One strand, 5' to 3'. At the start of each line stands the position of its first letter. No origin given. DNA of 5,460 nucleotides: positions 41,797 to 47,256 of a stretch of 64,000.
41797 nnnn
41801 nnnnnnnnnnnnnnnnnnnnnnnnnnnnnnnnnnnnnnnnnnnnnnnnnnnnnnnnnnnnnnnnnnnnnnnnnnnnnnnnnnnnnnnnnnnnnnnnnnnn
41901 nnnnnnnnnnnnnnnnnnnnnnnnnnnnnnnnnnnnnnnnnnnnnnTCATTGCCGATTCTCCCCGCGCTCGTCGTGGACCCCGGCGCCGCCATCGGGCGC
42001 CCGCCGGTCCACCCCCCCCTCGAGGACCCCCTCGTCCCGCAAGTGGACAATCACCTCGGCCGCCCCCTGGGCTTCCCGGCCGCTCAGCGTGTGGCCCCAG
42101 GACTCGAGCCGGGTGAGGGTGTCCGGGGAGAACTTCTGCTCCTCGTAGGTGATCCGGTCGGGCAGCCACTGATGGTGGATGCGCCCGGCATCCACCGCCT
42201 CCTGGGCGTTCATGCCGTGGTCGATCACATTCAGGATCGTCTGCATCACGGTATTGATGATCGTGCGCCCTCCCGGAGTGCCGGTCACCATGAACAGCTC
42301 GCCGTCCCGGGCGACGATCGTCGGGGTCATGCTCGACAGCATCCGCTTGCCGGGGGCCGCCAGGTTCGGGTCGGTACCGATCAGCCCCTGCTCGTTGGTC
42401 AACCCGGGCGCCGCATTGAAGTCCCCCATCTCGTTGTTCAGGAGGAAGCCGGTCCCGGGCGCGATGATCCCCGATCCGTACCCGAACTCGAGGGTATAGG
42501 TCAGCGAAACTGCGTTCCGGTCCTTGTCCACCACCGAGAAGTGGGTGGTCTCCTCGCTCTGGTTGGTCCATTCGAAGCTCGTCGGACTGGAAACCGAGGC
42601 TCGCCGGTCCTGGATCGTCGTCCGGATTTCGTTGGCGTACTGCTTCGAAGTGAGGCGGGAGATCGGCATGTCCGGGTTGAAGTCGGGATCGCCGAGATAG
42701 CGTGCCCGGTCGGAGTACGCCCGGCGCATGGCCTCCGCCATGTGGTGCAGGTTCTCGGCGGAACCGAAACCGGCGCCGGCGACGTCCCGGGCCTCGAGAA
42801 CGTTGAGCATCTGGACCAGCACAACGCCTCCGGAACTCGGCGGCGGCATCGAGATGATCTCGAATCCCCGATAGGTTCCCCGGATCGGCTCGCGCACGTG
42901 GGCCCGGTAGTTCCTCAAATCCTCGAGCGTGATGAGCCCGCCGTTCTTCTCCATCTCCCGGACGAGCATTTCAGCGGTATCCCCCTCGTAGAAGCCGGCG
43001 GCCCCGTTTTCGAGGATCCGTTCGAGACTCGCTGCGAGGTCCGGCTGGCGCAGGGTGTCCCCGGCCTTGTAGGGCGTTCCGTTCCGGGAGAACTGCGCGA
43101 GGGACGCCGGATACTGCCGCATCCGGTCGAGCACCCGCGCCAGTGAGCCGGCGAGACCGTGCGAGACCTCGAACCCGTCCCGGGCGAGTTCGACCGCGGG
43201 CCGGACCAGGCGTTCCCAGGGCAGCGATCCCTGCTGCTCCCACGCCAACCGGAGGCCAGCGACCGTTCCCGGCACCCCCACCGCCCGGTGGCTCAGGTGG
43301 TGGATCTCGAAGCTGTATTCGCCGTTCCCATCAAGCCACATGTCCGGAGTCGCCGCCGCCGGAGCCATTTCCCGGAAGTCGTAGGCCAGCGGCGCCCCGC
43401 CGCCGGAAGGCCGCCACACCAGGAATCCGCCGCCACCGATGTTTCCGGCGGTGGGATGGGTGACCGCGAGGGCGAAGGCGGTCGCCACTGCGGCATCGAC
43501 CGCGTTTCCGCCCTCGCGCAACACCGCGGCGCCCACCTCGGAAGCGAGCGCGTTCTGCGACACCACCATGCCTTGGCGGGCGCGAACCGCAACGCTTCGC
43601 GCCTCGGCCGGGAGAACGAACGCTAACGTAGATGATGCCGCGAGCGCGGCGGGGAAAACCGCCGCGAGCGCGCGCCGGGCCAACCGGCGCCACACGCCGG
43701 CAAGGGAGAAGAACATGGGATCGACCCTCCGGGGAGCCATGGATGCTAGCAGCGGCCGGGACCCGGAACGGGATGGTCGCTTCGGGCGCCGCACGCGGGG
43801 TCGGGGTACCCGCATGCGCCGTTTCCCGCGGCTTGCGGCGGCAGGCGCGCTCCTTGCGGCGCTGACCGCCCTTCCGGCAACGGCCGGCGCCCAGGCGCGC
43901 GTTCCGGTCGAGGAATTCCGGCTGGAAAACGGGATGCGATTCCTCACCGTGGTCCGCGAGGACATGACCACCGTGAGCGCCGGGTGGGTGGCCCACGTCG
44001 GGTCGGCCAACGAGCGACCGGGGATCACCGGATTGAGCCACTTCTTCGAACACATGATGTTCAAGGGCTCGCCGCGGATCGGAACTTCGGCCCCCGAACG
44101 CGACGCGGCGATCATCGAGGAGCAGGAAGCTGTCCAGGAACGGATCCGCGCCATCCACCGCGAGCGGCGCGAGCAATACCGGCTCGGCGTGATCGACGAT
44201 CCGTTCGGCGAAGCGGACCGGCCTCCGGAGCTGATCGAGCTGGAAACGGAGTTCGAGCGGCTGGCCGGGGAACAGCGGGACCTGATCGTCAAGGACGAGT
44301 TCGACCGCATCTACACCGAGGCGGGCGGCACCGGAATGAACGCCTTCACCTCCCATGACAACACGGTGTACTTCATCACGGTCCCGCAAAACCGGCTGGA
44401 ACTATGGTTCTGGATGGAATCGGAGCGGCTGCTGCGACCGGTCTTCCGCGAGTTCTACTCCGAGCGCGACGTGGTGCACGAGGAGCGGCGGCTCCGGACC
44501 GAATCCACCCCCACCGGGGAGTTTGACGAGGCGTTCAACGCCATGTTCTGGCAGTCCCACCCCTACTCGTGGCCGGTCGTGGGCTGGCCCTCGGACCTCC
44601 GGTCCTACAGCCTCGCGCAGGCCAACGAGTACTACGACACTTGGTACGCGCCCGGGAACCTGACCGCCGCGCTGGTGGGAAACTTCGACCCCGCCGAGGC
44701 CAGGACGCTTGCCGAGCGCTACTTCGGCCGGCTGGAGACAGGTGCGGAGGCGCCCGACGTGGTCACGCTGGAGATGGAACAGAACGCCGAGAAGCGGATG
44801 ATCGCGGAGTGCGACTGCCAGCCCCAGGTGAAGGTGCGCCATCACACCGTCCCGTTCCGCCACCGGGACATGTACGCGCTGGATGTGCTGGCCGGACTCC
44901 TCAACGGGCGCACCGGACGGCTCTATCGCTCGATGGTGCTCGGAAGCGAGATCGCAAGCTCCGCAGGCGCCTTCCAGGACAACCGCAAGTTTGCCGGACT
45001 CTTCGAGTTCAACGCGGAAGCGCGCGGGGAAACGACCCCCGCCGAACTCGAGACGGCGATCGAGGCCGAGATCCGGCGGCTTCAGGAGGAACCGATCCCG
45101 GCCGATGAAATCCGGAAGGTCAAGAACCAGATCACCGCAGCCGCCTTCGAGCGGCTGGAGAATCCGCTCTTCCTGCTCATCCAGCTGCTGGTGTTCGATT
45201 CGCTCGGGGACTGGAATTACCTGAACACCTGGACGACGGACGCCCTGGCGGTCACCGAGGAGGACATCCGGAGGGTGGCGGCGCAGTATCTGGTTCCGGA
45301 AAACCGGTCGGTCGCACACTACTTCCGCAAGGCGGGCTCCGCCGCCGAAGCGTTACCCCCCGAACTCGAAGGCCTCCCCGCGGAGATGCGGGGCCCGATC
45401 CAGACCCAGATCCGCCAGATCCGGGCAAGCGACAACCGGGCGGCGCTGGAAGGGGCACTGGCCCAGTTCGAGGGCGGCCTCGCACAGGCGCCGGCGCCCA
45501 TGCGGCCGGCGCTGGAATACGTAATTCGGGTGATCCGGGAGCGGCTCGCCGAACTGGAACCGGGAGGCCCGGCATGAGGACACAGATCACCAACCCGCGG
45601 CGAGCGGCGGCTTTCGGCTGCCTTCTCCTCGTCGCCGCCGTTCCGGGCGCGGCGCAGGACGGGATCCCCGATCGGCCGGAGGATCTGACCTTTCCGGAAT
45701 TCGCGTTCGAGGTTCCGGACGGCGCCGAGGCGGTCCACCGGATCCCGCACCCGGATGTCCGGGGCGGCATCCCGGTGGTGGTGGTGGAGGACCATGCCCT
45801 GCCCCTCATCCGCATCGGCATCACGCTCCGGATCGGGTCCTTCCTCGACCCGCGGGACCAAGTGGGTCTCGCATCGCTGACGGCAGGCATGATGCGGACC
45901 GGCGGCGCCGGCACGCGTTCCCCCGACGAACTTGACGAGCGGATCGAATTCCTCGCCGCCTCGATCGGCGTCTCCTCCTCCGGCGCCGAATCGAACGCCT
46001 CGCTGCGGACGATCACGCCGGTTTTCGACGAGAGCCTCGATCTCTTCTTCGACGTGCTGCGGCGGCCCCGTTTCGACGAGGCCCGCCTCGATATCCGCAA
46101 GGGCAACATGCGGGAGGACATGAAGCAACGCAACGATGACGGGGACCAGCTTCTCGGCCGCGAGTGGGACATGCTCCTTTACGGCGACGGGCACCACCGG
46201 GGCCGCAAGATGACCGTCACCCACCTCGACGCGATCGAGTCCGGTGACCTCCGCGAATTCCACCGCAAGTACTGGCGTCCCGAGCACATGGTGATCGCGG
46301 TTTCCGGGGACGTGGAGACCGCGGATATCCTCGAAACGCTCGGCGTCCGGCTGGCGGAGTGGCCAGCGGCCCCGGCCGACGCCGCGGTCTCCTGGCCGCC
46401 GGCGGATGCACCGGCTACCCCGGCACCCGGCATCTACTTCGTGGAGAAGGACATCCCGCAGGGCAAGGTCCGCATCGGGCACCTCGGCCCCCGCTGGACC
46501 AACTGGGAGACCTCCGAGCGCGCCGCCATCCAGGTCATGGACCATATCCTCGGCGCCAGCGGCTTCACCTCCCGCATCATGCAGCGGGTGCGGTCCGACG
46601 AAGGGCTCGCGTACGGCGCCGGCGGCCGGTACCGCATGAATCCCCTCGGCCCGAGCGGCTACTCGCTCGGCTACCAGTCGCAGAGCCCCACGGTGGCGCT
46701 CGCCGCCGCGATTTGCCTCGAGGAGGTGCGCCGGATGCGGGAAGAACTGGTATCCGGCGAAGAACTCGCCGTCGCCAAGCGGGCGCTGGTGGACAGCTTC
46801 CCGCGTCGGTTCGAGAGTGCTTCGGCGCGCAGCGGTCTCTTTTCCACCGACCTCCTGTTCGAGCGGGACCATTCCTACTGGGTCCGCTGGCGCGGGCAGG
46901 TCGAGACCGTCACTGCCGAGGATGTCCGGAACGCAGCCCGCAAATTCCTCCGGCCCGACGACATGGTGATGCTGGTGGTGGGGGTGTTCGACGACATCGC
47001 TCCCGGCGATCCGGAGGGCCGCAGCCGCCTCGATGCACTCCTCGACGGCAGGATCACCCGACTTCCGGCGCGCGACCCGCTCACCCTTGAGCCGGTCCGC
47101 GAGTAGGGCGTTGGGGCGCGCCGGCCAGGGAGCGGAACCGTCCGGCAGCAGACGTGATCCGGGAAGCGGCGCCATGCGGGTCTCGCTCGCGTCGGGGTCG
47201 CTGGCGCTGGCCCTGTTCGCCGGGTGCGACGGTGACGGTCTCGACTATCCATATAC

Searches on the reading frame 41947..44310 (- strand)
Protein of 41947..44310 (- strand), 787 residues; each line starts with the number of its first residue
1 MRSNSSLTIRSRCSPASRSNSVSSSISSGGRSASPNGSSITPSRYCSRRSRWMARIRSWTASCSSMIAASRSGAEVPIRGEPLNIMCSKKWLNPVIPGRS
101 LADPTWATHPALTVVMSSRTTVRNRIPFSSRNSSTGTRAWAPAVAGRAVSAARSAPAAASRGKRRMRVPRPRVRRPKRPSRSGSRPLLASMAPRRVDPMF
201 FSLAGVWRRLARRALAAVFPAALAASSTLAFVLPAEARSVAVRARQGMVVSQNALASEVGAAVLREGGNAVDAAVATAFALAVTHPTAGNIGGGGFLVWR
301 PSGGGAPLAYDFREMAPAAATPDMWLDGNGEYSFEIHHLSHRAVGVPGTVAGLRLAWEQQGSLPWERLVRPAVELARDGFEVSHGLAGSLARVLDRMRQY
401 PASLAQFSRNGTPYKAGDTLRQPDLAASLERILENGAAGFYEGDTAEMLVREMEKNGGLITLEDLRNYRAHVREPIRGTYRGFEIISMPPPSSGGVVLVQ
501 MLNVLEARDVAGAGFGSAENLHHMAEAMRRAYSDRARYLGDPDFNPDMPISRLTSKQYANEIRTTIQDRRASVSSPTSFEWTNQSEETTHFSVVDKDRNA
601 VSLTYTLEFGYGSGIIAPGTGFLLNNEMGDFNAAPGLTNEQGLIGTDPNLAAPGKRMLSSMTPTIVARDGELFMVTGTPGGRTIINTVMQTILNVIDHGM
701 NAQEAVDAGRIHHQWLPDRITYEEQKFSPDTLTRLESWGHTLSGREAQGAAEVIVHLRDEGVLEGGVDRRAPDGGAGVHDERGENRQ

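Call 64: search_protein_families(library=pfam, proteins=[window:41947-44310:-], max_evalue=0.00001)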
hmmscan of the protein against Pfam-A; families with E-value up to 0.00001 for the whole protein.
window:41947-44310:- (787 aa): 1 family
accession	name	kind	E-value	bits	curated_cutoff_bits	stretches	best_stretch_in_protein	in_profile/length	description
PF01019.26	G_glu_transpept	-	2.5e-175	584.6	27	1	262-771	2-510/512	Gamma-glutamyltranspeptidase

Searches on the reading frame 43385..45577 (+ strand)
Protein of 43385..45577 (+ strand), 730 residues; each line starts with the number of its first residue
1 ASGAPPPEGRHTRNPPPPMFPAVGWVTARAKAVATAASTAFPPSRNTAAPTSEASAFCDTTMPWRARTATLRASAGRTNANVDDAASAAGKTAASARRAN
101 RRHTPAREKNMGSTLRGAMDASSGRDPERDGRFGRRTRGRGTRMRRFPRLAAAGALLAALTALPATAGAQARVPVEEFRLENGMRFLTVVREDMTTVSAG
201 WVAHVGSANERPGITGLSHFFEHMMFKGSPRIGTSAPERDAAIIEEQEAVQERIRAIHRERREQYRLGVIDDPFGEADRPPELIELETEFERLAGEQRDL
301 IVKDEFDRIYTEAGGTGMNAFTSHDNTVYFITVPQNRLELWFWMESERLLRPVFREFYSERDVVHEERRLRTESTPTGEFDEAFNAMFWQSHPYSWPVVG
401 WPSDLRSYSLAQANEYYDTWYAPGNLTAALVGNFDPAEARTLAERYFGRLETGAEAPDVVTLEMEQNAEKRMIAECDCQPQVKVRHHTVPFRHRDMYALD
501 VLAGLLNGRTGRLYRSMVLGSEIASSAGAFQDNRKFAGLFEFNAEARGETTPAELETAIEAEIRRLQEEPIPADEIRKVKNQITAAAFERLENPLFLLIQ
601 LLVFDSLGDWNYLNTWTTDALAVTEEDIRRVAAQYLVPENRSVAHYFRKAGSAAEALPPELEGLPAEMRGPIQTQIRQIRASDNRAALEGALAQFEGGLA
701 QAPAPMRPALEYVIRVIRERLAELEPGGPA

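Call 62: search_protein_families(library=pfam, proteins=[window:43385-45577:+], max_evalue=0.00001)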
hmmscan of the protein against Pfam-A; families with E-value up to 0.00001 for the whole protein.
window:43385-45577:+ (730 aa): 2 families
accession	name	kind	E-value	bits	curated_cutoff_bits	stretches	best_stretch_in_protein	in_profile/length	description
PF05193.26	Peptidase_M16_C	-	8.3e-27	94.7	23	1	409-582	3-180/181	Peptidase M16 inactive domain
PF00675.25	Peptidase_M16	-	6.3e-14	52.5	22.3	1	193-230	9-46/149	Insulinase (Peptidase family M16)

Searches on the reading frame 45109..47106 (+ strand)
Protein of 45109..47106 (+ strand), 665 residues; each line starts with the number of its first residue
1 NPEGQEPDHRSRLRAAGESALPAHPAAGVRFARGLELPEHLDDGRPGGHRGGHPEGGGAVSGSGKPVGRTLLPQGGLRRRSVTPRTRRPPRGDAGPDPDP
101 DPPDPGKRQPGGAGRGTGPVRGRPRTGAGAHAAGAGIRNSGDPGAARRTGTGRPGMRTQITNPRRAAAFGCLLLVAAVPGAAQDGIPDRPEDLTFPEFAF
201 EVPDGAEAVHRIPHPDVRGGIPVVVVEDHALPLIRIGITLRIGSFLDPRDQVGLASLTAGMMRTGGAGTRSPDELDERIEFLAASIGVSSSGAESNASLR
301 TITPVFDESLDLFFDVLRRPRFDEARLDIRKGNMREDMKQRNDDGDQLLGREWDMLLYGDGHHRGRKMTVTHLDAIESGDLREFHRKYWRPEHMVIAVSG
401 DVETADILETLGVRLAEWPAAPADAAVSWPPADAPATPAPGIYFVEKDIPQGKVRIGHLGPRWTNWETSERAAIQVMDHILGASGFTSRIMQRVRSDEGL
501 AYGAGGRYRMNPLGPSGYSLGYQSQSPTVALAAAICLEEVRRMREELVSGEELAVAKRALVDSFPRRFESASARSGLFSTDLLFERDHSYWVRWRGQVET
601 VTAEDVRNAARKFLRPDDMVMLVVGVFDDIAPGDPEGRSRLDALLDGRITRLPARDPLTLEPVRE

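Call 62: search_protein_families(library=pfam, proteins=[window:45109-47106:+], max_evalue=0.00001)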
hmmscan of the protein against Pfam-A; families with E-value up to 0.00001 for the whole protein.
window:45109-47106:+ (665 aa): 2 families
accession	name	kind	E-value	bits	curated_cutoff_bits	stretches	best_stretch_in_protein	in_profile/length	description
PF05193.26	Peptidase_M16_C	-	5.2e-29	101.8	23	1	378-560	4-181/181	Peptidase M16 inactive domain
PF00675.25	Peptidase_M16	-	5.6e-07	30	22.3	1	225-344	4-122/149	Insulinase (Peptidase family M16)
